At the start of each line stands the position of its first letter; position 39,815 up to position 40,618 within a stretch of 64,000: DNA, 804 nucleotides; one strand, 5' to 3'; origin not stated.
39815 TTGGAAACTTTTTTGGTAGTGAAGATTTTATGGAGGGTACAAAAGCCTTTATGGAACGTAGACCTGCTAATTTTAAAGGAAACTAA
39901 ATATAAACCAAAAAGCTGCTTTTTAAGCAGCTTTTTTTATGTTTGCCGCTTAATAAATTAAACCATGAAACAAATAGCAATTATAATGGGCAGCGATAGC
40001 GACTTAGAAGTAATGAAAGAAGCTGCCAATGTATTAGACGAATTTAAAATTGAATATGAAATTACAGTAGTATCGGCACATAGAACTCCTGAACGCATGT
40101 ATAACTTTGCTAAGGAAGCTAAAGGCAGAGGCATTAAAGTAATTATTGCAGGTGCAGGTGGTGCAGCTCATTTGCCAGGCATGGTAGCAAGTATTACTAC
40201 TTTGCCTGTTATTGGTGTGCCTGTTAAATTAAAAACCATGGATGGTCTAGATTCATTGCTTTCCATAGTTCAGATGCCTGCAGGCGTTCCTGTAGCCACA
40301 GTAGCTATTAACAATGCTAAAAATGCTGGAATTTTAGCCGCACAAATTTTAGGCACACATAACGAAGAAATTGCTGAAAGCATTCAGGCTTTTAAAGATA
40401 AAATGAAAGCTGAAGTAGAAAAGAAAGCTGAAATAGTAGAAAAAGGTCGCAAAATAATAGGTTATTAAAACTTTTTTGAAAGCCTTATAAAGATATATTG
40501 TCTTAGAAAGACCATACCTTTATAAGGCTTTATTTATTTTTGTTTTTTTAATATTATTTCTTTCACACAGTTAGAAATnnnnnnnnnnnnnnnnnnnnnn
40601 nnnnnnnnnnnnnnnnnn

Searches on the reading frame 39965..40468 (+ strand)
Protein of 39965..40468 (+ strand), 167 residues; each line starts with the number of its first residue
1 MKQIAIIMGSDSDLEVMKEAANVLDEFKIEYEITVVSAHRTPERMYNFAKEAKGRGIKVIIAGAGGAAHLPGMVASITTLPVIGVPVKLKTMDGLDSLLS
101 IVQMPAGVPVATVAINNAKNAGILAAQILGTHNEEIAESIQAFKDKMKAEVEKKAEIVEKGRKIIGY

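Call 3: search_protein_families(library=pfam, proteins=[window:39965-40468:+], max_evalue=1)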
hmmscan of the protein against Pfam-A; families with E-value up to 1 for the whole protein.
window:39965-40468:+ (167 aa): 6 families
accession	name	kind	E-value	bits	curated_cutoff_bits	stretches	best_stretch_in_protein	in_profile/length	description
PF00731.26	AIRC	-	1.2e-69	232.9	30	1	3-149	1-147/148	AIR carboxylase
PF13380.12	CoA_binding_2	-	0.00082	20.2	22.8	1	24-65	49-88/116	CoA binding domain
PF13685.12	Fe-ADH_2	-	0.0029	18.1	28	1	2-100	20-118/149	Iron-containing alcohol dehydrogenase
PF19799.5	DUF6282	-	0.038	14.1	26.8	1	11-61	120-169/196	Family of unknown function (DUF6282)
PF00465.25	Fe-ADH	-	0.043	13.8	31.3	1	3-67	24-91/168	Iron-containing alcohol dehydrogenase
PF10096.14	DUF2334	-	0.17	11.9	26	1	10-50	11-51/203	Uncharacterized protein conserved in bacteria (DUF2334)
